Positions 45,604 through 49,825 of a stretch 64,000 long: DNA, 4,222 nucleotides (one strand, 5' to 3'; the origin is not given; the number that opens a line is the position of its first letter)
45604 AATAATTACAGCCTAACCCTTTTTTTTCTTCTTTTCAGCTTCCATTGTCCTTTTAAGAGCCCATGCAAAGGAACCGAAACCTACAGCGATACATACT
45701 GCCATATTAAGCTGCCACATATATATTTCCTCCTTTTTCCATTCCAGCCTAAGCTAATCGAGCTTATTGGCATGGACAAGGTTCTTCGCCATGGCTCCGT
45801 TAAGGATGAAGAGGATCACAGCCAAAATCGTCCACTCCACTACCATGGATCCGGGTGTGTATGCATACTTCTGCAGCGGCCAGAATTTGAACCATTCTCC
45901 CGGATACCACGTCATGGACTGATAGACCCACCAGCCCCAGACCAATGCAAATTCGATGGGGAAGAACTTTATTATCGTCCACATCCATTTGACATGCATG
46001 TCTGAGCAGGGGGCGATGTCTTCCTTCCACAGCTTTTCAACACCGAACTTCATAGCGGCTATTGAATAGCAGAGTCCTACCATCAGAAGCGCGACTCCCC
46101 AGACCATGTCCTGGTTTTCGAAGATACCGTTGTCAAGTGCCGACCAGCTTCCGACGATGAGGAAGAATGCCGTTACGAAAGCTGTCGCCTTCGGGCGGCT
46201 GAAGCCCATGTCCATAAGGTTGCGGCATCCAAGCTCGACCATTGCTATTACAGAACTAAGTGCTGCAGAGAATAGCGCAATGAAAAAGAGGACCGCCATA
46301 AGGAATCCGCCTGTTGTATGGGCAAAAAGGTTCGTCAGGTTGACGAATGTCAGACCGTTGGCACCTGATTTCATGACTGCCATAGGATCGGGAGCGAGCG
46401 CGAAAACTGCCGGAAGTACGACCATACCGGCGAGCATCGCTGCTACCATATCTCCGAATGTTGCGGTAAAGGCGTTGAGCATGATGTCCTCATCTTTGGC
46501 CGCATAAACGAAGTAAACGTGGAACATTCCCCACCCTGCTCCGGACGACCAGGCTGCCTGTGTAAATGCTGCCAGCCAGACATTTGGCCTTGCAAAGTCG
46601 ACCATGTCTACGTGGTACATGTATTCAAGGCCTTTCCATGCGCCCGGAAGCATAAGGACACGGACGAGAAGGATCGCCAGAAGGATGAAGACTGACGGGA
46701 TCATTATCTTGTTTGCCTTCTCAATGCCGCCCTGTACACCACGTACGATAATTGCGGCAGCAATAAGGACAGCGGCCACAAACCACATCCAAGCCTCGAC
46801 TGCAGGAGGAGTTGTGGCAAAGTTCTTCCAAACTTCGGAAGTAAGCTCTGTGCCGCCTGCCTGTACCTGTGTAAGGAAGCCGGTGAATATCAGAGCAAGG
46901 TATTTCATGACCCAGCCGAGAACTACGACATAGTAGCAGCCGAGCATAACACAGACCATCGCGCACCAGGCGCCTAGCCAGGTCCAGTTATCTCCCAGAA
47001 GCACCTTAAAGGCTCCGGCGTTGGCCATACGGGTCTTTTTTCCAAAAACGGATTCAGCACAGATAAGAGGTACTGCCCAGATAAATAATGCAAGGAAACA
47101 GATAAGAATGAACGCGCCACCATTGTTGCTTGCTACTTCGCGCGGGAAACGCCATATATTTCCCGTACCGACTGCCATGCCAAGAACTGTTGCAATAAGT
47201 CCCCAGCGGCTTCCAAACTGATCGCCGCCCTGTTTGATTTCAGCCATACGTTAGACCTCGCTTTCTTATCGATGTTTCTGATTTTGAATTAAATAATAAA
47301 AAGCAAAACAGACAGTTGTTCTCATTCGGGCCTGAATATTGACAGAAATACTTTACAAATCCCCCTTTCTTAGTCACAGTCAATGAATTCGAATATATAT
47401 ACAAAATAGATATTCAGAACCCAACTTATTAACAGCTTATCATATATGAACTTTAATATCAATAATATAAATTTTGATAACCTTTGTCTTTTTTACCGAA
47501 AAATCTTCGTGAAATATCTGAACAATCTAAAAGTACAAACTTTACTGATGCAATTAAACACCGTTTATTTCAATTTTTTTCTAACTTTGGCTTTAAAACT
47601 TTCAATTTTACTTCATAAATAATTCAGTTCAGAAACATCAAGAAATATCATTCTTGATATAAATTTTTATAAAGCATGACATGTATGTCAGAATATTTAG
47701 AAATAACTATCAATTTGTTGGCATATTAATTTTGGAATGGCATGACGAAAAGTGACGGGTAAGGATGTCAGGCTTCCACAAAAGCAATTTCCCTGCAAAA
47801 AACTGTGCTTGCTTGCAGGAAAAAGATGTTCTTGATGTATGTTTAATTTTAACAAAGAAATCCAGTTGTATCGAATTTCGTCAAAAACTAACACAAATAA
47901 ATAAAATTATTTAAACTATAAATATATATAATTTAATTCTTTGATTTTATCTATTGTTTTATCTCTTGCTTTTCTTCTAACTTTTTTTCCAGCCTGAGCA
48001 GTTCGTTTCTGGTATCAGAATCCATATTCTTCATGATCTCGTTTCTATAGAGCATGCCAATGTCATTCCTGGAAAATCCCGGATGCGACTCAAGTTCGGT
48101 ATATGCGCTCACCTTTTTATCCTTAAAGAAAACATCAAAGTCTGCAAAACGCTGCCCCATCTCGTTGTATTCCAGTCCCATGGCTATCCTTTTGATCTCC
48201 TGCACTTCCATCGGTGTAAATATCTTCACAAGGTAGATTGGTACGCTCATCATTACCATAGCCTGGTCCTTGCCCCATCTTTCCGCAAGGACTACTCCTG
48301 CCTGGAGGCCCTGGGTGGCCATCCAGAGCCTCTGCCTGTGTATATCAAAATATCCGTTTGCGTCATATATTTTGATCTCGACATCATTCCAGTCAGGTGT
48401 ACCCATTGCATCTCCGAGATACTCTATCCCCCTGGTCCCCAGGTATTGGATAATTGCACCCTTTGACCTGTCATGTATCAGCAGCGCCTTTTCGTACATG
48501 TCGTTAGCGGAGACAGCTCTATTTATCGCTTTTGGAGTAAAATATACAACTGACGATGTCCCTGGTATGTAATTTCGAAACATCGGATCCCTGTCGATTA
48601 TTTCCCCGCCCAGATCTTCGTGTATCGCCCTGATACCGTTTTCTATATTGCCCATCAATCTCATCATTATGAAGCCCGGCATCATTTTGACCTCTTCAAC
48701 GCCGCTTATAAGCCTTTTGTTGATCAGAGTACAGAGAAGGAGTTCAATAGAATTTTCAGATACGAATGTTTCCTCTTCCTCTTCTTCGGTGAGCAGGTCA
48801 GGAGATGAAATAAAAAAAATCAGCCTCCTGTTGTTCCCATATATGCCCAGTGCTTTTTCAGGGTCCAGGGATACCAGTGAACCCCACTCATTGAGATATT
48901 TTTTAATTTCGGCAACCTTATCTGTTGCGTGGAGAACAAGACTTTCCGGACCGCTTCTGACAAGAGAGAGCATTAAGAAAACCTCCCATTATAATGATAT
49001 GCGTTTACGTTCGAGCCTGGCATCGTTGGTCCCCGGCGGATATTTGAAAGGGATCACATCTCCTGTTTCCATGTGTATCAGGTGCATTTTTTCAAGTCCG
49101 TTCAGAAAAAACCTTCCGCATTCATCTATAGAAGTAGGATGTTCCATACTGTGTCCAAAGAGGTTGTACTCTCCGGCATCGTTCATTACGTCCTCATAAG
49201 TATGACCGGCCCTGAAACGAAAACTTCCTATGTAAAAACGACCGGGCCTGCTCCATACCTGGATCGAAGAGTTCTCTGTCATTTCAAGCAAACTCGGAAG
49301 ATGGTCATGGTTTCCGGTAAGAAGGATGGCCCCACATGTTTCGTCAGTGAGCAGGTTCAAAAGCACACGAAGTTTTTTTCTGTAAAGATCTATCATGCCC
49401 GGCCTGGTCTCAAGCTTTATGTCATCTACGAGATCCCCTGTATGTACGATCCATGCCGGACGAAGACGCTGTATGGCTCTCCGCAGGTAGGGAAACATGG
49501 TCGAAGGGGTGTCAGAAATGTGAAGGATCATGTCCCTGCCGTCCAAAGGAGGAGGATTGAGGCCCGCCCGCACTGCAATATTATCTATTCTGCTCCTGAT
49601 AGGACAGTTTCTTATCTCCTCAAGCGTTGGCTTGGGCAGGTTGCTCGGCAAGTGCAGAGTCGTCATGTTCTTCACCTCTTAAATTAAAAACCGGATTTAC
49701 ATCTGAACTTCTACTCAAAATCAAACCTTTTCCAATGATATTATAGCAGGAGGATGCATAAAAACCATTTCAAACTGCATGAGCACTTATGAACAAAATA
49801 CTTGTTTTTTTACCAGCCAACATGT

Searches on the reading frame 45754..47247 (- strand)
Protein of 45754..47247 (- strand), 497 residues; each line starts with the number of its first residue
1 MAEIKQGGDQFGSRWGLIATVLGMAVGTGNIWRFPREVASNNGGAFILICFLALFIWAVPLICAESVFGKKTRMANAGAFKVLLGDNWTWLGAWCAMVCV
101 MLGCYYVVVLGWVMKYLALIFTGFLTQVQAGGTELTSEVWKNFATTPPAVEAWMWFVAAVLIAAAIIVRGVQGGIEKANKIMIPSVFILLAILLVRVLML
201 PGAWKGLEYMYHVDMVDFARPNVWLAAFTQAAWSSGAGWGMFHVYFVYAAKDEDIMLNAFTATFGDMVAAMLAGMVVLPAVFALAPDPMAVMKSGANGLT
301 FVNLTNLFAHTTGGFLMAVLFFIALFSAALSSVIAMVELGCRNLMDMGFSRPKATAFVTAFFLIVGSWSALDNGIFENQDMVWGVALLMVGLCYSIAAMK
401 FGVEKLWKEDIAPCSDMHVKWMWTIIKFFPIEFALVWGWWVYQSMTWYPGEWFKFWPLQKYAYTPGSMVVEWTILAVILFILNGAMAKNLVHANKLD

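Call 8: search_protein_families(library=pfam, proteins=[window:45754-47247:-])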
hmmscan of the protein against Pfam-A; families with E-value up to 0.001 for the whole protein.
window:45754-47247:- (497 aa): 1 family
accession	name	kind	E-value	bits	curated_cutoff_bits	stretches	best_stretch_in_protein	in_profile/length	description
PF00209.24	SNF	-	4e-43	148.3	27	2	157-478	181-509/524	Sodium:neurotransmitter symporter family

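Call 9: search_protein_families(library=ncbifam, proteins=[window:45754-47247:-])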
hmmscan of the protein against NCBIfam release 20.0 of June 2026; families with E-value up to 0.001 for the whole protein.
window:45754-47247:- (497 aa): 1 family
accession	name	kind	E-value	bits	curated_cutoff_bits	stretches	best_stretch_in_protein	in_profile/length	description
NF037979.1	Na_transp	subfamily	3e-22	79.2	50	1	17-377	7-346/419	sodium-dependent transporter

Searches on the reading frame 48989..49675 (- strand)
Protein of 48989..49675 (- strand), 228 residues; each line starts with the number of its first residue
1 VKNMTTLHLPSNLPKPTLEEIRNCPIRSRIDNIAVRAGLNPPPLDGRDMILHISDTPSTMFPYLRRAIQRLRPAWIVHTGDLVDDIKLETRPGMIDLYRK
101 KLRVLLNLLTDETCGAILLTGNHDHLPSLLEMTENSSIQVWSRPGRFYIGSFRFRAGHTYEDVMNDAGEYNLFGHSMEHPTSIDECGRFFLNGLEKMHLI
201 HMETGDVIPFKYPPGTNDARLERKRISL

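Call 8: search_protein_families(library=pfam, proteins=[window:48989-49675:-])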
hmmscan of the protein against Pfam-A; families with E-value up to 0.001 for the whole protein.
window:48989-49675:- (228 aa): 1 family
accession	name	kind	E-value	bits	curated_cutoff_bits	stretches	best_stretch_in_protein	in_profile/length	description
PF00149.33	Metallophos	-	1.3e-07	32.7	21.5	1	50-148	3-93/191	Calcineurin-like phosphoesterase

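Call 9: search_protein_families(library=ncbifam, proteins=[window:48989-49675:-])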
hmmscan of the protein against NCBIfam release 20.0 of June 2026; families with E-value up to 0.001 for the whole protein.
window:48989-49675:- (228 aa): 1 family
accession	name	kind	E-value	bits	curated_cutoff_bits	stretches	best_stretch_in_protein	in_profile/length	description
TIGR04123.1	P_estr_lig_assc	hypoth_equivalog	0.0007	19.1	150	0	61-180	53-152/207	ligase-associated DNA damage response endonuclease PdeM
